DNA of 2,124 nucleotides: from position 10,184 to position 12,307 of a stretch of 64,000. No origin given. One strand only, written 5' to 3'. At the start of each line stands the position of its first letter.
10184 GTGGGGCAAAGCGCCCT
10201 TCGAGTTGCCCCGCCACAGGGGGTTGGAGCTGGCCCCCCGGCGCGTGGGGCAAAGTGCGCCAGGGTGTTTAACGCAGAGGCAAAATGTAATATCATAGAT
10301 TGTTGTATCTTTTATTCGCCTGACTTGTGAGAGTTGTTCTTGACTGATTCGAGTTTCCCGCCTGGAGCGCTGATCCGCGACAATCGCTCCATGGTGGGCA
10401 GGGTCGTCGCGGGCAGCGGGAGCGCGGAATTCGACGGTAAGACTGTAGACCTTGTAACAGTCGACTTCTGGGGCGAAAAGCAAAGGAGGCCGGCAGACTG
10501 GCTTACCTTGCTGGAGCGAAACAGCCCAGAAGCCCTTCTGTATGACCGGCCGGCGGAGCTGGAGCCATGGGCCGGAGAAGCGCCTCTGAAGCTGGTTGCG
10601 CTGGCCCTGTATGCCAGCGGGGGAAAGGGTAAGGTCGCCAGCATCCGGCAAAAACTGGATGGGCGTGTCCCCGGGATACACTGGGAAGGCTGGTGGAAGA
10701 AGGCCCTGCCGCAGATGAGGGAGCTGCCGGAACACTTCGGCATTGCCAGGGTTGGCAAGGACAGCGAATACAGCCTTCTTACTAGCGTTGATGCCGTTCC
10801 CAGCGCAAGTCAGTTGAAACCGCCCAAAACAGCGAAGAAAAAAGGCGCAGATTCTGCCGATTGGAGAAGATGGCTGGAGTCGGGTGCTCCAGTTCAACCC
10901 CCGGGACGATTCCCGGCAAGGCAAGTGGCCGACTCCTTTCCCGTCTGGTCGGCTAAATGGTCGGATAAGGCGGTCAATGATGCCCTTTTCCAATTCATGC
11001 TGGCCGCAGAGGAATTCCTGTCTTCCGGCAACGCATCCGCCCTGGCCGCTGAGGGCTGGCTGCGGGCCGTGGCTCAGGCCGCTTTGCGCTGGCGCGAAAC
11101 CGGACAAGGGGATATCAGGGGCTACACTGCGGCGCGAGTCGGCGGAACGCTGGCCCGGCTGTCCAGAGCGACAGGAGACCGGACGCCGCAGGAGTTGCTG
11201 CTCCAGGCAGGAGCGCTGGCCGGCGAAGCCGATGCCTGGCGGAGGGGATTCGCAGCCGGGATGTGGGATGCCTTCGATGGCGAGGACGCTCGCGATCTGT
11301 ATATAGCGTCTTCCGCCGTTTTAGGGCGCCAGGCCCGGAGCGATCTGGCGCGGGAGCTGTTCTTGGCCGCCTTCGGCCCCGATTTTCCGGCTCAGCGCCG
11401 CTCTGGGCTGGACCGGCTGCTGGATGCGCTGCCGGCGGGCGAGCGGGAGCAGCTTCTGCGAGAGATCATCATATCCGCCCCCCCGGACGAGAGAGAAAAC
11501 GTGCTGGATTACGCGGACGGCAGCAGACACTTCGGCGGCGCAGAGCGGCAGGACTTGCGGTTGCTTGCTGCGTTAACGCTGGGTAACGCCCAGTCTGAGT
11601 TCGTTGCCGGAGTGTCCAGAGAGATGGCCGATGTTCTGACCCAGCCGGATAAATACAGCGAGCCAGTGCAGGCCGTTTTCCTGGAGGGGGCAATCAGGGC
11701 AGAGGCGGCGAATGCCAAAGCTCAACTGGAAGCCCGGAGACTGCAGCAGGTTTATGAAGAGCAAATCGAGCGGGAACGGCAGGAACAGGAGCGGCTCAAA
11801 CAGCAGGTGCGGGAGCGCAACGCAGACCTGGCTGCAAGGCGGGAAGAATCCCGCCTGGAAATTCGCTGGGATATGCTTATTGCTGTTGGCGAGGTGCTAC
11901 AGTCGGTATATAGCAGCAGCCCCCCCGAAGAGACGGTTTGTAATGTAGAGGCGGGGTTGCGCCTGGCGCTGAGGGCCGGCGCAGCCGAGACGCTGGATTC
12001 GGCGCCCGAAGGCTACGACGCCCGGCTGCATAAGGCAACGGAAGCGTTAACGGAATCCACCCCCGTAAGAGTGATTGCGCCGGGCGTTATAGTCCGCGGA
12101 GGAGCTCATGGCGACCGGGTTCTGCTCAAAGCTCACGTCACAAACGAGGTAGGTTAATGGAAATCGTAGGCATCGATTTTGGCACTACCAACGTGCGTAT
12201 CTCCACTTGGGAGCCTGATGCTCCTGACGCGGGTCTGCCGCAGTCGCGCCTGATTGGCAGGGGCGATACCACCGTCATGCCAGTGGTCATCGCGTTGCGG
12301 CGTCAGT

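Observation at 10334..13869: Orphan two-gene operon: GrpE-fusion protein translationally coupled to a divergent Hsp70-like ATPase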

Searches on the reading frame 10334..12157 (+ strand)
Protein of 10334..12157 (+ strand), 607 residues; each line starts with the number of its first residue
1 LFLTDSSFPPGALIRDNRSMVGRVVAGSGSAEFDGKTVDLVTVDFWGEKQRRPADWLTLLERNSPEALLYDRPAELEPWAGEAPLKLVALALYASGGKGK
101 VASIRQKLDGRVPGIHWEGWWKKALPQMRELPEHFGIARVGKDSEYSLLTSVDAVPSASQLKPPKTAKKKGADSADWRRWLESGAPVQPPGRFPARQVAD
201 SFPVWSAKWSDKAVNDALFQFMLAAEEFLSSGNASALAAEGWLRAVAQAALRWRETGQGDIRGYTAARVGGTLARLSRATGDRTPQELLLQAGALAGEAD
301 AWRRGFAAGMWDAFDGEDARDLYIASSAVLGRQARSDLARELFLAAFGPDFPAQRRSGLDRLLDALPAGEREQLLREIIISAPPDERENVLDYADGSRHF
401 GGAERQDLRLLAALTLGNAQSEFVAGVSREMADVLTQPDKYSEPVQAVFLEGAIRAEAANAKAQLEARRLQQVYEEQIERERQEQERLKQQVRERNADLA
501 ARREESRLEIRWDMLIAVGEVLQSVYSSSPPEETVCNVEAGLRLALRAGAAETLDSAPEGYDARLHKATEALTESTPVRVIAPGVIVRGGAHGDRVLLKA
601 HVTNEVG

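Call 4: search_protein_families(library=pfam, proteins=[window:10334-12157:+], max_evalue=1)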
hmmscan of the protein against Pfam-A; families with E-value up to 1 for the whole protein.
window:10334-12157:+ (607 aa): 0 families

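Call 5: search_protein_families(library=ncbifam, proteins=[window:10334-12157:+], max_evalue=1)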
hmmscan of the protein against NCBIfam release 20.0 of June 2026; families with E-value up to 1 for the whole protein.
window:10334-12157:+ (607 aa): 0 families

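Call 6: search_protein_families(library=padloc, proteins=[window:10334-12157:+], max_evalue=1)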
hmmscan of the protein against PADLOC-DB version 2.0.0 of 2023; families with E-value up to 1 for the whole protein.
window:10334-12157:+ (607 aa): 0 families

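Call 8: search_solved_structures(query=window:10334-12157:+, max_evalue=10, show_alignments=2)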
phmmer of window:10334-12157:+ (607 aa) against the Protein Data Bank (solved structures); distinct sequences matched with E-value up to 10: 0.

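Call 9: find_homologous_proteins(query=window:10334-12157:+)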
Query window:10334-12157:+ (607 aa): 143 proteins with E <= 0.001 among 8000 candidates; the best 120 are listed.
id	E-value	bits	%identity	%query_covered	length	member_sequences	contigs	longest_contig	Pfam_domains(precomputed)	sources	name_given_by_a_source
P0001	0.0e+0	1327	100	100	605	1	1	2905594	-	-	-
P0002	4.3e-207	707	58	100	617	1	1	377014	PF27167.1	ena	-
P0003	6.3e-205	700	58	99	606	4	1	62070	PF27167.1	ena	-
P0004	1.3e-203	696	58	99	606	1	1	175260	PF27167.1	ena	-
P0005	1.2e-202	693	58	100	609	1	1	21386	PF27167.1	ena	-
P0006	5.5e-202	691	57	99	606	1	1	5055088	PF27167.1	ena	-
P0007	7.2e-202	690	57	100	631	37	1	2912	PF27167.1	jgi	jgi:hypothetical protein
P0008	2.2e-201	689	58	100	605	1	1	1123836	PF27167.1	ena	-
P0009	3.4e-201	688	56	100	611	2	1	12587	-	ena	-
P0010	3.8e-200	684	55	100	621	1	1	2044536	PF27167.1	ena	-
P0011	4.5e-200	684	57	100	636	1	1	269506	PF27167.1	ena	-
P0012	5.1e-200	684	56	100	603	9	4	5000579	-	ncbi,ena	-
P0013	5.1e-200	684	57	100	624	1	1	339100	PF27167.1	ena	-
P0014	5.9e-200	684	56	100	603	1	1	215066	-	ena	-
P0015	6.3e-200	684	56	100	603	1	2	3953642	-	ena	-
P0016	9.9e-197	673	55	100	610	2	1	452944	PF27167.1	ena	-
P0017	1.9e-195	669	55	100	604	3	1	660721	PF27167.1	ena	-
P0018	2.4e-195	669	56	100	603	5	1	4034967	PF27167.1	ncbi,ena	-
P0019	1.0e-194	667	57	100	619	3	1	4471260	PF27167.1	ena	-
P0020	4.6e-194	664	56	95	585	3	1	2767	PF27167.1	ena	-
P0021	1.8e-193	662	55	100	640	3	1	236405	PF27167.1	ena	-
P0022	1.9e-190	652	55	99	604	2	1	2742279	PF27167.1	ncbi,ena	-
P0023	3.8e-190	651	55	100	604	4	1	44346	PF27167.1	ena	-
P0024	4.6e-190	651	53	100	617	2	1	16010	PF27167.1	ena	-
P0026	2.2e-189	649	55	100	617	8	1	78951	PF27167.1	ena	-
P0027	6.8e-189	647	54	100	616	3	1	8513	PF27167.1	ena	-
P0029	1.3e-187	643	53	100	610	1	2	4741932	PF27167.1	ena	-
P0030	1.4e-187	643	55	95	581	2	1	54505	PF27167.1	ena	-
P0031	1.5e-186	640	54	95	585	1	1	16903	PF27167.1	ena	-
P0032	1.7e-186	639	54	99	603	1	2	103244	PF27167.1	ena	-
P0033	4.1e-186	638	54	100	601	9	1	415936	PF27167.1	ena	-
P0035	1.1e-185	637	52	100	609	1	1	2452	PF27167.1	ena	-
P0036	1.7e-185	636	52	100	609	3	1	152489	PF27167.1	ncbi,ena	-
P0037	2.4e-185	636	53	100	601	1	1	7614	PF27167.1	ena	-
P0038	5.4e-185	634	53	100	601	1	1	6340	PF27167.1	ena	-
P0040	2.2e-184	632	53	100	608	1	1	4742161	PF27167.1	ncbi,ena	-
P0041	4.1e-184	632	53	100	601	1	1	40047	PF27167.1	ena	-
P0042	6.0e-183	628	57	95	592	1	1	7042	PF27167.1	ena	-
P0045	2.6e-182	626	54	99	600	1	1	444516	PF27167.1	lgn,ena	-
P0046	2.7e-182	626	56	97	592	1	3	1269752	PF27167.1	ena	-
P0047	1.2e-181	623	57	95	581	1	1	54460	PF27167.1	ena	-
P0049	2.3e-179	616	53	100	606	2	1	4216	PF27167.1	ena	-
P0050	9.9e-179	614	52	100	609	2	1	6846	PF27167.1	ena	-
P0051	1.3e-177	610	54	95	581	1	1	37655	PF27167.1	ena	-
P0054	1.2e-174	600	50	100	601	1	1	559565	PF27167.1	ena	-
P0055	1.9e-174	600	50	100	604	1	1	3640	PF27167.1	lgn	-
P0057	2.4e-171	589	52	94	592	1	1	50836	PF27167.1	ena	-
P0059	4.8e-171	588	49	100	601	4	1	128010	PF27167.1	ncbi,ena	-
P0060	5.4e-171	588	53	94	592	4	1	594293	PF27167.1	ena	-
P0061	9.8e-170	584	52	98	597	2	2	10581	PF27167.1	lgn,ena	-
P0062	1.3e-169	584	53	95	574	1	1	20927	PF27167.1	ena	-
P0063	1.6e-169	583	50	100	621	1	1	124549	PF27167.1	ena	-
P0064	3.1e-169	582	51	100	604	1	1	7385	PF27167.1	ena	-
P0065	9.5e-169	581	51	100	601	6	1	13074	PF27167.1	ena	-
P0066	9.6e-169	581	51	100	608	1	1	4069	PF27167.1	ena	-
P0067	1.5e-168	580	50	100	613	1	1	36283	PF27167.1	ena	-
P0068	1.4e-167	577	51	100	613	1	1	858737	PF27167.1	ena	-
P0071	1.7e-165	570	53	99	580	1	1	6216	PF27167.1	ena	-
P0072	4.1e-165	569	51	100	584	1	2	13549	-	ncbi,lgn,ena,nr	ncbi:MAG: hypothetical protein F4X66_03140 [Chloroflexi bacterium]|nr:hypothetical protein [Chlorofl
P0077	3.0e-164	566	50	98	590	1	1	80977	PF27167.1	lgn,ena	-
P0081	6.8e-164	565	50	100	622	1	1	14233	PF27167.1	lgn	-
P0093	4.0e-155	536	51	95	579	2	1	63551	PF27167.1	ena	-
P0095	6.6e-155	535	48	100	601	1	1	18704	PF27167.1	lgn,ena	-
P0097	7.3e-153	528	48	100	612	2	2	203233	PF27167.1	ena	-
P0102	4.7e-149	516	48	100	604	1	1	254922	PF27167.1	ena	-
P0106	1.3e-146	508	52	82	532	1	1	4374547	PF27167.1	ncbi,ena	-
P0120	8.6e-135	469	48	83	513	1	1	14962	PF27167.1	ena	-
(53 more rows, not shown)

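Call 10: search_protein_families(library=pfam, proteins=[P0002, P0012, P0072, P0106], max_evalue=1)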
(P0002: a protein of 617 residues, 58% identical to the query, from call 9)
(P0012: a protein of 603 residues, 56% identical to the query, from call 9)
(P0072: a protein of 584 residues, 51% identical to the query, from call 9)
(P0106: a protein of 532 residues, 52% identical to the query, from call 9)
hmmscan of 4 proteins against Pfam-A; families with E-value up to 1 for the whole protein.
P0002 (617 aa): 1 family
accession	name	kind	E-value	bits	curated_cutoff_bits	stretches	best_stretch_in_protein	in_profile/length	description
PF06810.17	Phage_scaffold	-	0.38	11.1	35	1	461-509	13-59/170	Phage capsid assembly scaffolding protein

P0012 (603 aa): 2 families
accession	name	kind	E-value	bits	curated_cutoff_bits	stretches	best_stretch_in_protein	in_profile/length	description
PF01025.24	GrpE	-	0.045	13.9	25.8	0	556-599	119-162/165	GrpE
PF25181.1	Phage_Bbp19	-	0.18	12.1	25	0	321-351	9-36/61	Bbp19-like phage protein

P0072 (584 aa): 1 family
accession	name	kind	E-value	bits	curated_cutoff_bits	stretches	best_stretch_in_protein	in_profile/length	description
PF03621.18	MbtH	-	0.04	13.8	27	1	190-224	8-42/53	MbtH-like protein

P0106 (532 aa): 3 families
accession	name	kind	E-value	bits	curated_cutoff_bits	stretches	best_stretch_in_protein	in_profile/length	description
PF24033.1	DUF7342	-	0.00023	21.6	31.6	1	221-310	21-109/150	Family of unknown function (DUF7342)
PF04859.17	DUF641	-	0.19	12.5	27.6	1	453-495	83-125/127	Plant protein of unknown function (DUF641)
PF03938.19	OmpH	-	0.34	11.5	32.4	1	461-522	26-80/141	Outer membrane protein (OmpH-like)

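Call 13: search_solved_structures(query=A1, max_evalue=10, show_alignments=3)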
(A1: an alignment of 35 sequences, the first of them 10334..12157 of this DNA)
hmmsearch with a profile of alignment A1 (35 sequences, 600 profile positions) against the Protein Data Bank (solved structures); distinct sequences matched with E-value up to 10: 9.
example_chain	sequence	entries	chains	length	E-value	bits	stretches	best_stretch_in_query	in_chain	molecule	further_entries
7vf3_B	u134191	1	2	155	0.0036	19.1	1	334-391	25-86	Uteroglobin,PB1m7 peptide,Uteroglobin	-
7vg7_B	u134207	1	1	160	0.016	16.9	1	334-374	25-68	Uteroglobin,PB1m6A9 peptide,Uteroglobin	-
3trt_A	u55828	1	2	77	0.087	14.5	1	429-493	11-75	Vimentin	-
3klt_A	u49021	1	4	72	0.11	14.2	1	431-492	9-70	Vimentin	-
6h9l_A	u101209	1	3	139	1.2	10.8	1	424-493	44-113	Uncharacterized protein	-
1fyh_A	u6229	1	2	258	2.2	9.9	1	421-491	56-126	Interferon gamma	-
5co1_A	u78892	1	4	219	2.3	9.8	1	56-112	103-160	Protocadherin-19 isoform 1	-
1eku_A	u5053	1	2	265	6.2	8.4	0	421-497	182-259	Interferon gamma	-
8th8_S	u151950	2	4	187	7.1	8.2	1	406-492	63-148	Coiled-coil domain-containing protein 153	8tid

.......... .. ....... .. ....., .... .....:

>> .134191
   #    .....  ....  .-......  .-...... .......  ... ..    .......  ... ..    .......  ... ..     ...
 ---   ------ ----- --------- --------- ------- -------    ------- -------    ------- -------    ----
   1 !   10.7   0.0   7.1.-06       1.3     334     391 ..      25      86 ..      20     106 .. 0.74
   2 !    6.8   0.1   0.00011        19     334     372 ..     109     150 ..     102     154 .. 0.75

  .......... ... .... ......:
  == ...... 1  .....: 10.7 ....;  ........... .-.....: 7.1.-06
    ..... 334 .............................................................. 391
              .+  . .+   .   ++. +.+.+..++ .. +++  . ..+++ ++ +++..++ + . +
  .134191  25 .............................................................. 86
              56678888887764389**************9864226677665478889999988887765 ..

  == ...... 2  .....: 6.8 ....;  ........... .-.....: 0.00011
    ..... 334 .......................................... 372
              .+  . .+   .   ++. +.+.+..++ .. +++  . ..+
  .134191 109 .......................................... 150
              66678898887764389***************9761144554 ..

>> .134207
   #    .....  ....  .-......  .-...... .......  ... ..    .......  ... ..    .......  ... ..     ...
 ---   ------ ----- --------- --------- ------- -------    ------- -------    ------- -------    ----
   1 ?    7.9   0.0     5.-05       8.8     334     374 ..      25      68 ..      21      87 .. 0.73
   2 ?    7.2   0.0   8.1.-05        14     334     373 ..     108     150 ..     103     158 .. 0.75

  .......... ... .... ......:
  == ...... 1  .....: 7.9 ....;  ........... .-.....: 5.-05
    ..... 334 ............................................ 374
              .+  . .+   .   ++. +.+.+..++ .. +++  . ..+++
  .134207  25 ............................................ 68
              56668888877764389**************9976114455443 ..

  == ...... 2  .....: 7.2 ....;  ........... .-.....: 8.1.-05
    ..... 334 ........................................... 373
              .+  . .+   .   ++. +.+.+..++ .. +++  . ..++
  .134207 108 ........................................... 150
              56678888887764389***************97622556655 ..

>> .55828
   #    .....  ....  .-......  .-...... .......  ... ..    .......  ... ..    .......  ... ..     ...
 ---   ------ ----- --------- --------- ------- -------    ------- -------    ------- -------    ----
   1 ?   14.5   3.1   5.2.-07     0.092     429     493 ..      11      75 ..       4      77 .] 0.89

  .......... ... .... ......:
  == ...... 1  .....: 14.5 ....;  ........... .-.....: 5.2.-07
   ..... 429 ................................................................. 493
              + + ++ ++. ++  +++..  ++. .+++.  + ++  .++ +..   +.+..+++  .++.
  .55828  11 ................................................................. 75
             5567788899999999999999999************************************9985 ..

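Call 14: find_encoding_contigs(protein=P0012, flank=8000, max_places=3)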
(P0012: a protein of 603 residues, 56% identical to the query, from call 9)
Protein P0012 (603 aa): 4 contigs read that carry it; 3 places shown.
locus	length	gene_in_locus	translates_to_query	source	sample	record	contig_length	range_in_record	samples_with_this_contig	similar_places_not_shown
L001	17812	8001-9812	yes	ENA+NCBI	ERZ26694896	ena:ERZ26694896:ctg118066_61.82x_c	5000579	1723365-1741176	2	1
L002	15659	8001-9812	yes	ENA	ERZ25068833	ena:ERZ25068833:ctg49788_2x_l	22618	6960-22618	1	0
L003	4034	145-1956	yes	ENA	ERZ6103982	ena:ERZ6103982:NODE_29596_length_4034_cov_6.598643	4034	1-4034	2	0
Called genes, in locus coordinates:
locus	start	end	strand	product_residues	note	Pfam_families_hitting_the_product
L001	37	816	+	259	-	PF00230:MIP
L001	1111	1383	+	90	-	PF01695:IstB_IS21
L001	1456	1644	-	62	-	PF05598:DUF772 (weak)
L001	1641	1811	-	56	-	-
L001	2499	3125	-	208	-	PF13358:DDE_3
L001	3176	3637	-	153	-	PF13565:HTH_32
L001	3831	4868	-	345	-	PF01408:GFO_IDH_MocA, PF02894:GFO_IDH_MocA_C (weak), PF22725:GFO_IDH_MocA_C3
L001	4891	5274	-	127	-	PF13650:Asp_protease_2 (weak), PF13975:gag-asp_proteas (weak)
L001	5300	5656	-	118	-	PF13650:Asp_protease_2, PF13975:gag-asp_proteas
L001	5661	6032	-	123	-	PF13650:Asp_protease_2 (weak), PF13975:gag-asp_proteas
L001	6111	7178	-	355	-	PF01408:GFO_IDH_MocA, PF22725:GFO_IDH_MocA_C3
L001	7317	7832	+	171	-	PF10502:Peptidase_S26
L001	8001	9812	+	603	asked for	-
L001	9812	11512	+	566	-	PF00012:HSP70 (weak)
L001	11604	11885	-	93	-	-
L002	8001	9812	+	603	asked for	-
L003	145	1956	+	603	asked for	-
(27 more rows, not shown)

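Call 29: predict_structure(alignment_id=A1)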
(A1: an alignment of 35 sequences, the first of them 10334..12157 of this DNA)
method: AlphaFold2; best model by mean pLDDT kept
length: 607 residues; sequences in the alignment: 35
mean_pLDDT: 77.9   pTM: 0.47
mean pLDDT of the five models: 77.9, 76.4, 75.6, 75.2, 73.8
residues with pLDDT >= 90: 118; 70-90: 344; 50-70: 73; < 50: 72
segments of 3 or more residues with pLDDT < 50: 1-5, 162-170, 550-570, 572-607
pLDDT, mean of each block of 10 residues (from residue 1): 57 88 79 73 89 88 88 88 89 91 90 86 86 86 88 79 40 82 81 85 89 90 91 84 93 81 86 90 87 70 83 73 81 80 77 77 87 90 85 89 84 85 87 82 81 88 92 94 92 88 75 64 57 56 57 47 45 42 37 32 31
secondary structure, 60 per line:
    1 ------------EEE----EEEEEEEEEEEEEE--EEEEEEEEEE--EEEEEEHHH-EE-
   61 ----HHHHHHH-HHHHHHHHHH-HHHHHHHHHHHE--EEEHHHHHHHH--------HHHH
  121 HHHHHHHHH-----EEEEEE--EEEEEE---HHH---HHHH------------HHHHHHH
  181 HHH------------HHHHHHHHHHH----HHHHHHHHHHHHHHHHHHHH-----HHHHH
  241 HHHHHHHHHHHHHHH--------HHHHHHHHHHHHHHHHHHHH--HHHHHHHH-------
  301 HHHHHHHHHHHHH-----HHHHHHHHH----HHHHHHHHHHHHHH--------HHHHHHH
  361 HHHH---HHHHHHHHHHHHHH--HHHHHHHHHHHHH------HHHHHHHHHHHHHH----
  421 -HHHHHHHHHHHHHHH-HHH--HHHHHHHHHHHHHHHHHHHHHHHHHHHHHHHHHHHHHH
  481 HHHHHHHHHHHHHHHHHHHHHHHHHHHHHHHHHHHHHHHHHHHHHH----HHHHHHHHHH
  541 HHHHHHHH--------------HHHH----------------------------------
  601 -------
elements in order: E13-15 E20-33 E36-45 E48-53 H65-71 H73-82 H84-94 E98-100 H101-108 H117-129 E135-140 E143-148 H158-161 H174-183 H196-206 H211-230 H236-255 H264-283 H286-293 H301-313 H319-327 H332-345 H354-364 H368-381 H384-396 H403-416 H422-436 H443-526 H531-548 H563-566
